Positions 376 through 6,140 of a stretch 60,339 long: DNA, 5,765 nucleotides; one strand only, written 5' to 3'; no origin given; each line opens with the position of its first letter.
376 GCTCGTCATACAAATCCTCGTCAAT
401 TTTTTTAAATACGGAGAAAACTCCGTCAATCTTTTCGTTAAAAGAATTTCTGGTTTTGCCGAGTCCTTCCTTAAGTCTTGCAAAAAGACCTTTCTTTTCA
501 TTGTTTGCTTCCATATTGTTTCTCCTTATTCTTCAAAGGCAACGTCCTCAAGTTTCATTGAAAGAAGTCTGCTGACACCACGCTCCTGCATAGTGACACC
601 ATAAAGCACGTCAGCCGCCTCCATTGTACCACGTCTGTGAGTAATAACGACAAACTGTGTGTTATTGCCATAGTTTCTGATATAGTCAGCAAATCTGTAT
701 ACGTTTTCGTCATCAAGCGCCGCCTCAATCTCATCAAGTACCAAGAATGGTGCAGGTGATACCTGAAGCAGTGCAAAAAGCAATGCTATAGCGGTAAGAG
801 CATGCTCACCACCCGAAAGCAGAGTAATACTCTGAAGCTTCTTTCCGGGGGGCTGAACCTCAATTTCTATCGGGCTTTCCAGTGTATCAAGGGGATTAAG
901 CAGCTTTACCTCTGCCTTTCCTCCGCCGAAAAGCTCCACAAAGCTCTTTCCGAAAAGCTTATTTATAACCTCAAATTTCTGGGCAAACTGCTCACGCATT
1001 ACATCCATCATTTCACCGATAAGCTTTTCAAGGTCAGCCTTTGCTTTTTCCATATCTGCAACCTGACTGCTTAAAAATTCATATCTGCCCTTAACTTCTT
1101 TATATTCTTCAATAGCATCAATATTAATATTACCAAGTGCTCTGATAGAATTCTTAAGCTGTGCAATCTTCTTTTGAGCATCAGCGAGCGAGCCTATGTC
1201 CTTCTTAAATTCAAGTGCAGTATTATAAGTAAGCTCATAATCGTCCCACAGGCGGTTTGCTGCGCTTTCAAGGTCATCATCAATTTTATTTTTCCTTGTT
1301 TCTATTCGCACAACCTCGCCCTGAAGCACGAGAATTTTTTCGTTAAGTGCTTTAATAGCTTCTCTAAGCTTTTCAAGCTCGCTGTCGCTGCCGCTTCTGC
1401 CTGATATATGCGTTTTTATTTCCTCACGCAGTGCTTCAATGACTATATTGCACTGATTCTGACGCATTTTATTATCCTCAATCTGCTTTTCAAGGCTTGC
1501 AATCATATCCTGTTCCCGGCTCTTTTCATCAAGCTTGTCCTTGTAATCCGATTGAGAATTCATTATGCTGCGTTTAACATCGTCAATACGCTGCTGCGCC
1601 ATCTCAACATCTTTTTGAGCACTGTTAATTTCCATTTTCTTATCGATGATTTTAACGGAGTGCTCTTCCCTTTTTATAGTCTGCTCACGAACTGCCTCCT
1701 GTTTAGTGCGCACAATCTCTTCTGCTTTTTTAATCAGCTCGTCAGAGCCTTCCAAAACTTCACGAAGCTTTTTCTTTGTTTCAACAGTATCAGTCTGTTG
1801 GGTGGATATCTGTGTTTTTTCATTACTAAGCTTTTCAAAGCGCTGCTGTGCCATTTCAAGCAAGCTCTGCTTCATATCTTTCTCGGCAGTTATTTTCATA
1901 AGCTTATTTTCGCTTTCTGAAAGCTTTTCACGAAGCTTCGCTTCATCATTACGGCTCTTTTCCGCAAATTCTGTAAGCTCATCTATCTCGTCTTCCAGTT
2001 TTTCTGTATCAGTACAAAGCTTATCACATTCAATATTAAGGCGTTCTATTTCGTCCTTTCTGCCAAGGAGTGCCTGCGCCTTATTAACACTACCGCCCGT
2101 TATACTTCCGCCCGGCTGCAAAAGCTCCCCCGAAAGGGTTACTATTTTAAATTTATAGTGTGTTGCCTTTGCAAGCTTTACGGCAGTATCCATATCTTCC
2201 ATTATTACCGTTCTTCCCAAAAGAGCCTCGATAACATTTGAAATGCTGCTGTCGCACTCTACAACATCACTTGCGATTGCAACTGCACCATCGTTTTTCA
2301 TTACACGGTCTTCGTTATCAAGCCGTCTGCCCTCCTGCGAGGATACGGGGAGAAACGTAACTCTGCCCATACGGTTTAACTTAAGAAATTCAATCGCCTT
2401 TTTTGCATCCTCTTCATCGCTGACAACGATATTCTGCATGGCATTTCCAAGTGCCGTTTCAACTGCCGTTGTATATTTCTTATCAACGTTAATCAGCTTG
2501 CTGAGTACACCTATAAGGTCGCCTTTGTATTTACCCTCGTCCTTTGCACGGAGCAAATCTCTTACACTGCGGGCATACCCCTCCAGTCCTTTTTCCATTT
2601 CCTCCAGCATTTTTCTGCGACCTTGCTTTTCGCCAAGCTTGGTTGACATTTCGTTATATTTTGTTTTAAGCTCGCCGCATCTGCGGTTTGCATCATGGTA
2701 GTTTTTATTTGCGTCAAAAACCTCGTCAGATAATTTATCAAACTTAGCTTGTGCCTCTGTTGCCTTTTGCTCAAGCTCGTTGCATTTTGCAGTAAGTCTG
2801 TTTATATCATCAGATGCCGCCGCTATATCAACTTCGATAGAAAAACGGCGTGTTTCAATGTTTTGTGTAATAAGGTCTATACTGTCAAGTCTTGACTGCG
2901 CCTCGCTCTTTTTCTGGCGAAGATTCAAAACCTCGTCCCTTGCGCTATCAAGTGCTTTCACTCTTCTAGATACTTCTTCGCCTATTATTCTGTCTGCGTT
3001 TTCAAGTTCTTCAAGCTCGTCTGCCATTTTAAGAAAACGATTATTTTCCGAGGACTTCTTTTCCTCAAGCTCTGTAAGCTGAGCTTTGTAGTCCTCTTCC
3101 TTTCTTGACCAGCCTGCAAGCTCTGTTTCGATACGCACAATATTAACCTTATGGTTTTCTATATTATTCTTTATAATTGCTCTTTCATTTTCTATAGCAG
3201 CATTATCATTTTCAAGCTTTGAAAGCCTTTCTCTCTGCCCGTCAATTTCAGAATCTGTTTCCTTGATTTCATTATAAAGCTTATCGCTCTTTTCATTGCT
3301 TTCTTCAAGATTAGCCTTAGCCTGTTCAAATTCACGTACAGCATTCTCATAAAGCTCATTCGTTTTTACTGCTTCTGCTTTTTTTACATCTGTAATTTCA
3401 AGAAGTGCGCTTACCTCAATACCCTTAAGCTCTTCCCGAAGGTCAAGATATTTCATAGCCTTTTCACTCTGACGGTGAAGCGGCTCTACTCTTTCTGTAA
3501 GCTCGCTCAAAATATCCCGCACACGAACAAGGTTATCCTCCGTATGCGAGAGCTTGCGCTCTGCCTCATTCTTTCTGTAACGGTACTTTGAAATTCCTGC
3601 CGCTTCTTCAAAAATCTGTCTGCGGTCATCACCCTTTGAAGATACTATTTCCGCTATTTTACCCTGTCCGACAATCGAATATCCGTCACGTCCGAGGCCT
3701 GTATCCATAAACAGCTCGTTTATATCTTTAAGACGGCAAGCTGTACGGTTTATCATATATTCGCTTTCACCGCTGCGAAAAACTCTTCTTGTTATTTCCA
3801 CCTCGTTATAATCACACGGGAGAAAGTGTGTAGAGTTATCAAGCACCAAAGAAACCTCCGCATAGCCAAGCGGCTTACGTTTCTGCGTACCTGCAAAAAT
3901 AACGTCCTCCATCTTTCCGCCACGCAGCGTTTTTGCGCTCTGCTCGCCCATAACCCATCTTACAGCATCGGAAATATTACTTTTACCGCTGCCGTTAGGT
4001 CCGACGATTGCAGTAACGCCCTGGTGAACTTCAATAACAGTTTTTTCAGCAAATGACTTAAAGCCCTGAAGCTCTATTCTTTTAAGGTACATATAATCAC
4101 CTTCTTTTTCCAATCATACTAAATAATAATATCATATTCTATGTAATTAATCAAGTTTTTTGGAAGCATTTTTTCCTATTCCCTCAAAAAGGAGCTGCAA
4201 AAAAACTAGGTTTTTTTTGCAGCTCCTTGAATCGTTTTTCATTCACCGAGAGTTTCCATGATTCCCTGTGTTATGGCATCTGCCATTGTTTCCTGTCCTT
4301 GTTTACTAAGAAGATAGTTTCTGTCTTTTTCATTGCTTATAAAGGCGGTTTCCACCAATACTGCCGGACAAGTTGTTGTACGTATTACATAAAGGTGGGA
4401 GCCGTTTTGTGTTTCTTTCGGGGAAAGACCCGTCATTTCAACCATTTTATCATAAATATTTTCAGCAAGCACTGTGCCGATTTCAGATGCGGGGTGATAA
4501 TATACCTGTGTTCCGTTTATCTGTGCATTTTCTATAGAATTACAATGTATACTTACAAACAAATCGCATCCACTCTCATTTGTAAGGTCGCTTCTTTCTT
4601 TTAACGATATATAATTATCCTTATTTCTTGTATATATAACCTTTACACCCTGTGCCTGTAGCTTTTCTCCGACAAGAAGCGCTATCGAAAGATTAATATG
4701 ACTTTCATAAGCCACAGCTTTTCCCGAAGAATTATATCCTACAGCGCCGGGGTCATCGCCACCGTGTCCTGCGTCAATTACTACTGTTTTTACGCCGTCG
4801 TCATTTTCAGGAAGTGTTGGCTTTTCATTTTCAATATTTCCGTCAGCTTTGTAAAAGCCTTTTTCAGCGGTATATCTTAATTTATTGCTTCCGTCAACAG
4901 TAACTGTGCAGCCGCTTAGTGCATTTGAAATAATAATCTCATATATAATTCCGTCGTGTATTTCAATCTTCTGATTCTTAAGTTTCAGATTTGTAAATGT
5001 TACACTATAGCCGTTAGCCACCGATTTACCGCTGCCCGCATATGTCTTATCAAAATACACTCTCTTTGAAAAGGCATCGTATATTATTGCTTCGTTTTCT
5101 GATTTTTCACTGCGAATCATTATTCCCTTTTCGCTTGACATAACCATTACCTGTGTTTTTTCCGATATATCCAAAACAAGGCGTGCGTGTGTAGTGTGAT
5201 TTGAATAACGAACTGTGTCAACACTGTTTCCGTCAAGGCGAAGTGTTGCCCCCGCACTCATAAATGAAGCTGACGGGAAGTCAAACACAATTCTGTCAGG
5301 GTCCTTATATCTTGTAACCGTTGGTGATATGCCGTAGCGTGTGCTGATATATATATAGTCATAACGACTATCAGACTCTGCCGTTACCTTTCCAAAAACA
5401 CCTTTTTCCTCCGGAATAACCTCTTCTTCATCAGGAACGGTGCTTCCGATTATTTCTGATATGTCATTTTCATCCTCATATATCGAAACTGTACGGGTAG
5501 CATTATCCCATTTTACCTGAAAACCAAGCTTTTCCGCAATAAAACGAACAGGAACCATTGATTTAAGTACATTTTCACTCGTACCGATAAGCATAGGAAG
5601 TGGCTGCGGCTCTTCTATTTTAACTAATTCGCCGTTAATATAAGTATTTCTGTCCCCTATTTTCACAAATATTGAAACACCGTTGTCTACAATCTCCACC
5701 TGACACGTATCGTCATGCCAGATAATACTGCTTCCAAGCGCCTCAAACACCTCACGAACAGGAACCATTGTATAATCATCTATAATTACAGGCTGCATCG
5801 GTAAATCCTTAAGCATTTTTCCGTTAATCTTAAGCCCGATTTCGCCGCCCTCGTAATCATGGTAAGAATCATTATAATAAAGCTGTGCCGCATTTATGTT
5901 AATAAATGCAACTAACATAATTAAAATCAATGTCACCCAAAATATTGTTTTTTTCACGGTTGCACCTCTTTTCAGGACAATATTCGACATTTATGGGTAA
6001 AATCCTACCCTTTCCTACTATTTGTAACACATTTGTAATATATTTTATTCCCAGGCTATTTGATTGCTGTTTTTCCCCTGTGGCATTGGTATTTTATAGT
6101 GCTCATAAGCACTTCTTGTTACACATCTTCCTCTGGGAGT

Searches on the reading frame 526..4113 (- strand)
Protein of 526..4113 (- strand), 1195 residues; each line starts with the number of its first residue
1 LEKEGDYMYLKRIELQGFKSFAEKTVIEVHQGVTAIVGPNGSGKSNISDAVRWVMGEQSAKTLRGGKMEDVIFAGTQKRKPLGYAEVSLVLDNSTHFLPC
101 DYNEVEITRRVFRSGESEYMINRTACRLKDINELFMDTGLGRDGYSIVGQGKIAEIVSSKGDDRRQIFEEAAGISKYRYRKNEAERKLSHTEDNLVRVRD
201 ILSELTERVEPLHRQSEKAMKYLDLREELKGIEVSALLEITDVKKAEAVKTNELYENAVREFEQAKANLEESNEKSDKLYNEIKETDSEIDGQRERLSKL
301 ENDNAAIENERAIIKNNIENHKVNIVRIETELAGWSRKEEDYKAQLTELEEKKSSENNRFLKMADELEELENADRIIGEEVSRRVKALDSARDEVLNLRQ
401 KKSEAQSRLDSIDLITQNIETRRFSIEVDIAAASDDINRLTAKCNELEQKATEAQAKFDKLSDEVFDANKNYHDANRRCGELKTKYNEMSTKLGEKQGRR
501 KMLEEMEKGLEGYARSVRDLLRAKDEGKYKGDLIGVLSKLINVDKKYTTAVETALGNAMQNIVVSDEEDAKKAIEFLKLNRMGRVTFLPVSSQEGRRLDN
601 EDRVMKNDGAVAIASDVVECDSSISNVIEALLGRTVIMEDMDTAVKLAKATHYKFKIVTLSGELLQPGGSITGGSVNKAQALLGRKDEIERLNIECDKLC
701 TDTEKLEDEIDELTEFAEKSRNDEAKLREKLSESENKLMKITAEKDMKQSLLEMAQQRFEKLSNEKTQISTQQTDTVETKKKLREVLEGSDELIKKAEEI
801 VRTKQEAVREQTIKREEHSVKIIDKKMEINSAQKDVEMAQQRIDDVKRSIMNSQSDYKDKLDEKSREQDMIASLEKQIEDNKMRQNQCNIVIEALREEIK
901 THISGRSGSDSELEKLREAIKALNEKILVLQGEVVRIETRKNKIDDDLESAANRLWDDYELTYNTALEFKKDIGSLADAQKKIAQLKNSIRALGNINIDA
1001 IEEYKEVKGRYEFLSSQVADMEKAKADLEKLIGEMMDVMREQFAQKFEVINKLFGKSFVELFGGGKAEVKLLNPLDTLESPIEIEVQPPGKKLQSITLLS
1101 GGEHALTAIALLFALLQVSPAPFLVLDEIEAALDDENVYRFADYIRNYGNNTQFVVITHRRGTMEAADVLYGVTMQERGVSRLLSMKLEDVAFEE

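Call 70: search_protein_families(library=pfam, proteins=[window:526-4113:-], max_evalue=0.00001)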
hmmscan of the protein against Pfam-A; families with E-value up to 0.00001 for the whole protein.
window:526-4113:- (1195 aa): 5 families
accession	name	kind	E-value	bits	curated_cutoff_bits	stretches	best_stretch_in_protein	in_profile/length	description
PF02463.25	SMC_N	-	4.3e-62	209.8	40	1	9-1181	1-219/220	RecF/RecN/SMC N terminal domain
PF06470.18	SMC_hinge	-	1.1e-31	110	22.5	1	533-648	4-116/116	SMC proteins Flexible Hinge Domain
PF13304.12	AAA_21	-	6.6e-13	49.8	27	1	968-1159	118-298/304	AAA domain, putative AbiEii toxin, Type IV TA system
PF13175.12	AAA_15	-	1.9e-07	31.5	32.1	1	8-372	1-265/374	AAA ATPase domain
PF13555.12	AAA_29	-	9.1e-07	29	27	1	10-55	1-46/61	P-loop containing region of AAA domain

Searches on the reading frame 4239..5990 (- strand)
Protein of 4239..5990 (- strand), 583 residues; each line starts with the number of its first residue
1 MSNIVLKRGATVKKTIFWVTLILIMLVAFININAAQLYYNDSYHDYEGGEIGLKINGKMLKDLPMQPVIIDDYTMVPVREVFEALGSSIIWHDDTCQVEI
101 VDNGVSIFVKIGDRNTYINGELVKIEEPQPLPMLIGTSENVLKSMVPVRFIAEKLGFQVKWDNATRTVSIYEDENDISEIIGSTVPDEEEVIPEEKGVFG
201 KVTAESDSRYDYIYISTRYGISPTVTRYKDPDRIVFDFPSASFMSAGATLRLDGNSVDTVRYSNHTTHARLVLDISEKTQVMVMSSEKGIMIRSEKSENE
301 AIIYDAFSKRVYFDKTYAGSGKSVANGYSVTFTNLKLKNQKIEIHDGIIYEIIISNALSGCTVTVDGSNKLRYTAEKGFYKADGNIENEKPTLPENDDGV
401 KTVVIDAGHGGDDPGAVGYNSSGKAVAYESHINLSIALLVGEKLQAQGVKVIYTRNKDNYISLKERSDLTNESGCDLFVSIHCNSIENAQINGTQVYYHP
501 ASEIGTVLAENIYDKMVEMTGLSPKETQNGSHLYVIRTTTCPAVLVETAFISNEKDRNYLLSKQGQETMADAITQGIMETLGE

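Call 70: search_protein_families(library=pfam, proteins=[window:4239-5990:-], max_evalue=0.00001)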
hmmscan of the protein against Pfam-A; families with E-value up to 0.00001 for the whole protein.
window:4239-5990:- (583 aa): 3 families
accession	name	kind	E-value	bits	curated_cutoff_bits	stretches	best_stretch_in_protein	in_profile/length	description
PF01520.23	Amidase_3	-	6e-52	176.6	27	1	403-578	1-173/174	N-acetylmuramoyl-L-alanine amidase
PF07833.16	Cu_amine_oxidN1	-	6.8e-33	113.3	24.2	2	55-170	2-108/108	Copper amine oxidase N-terminal domain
PF11741.13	AMIN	-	2.5e-08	34.4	20.5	1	206-280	6-83/101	AMIN domain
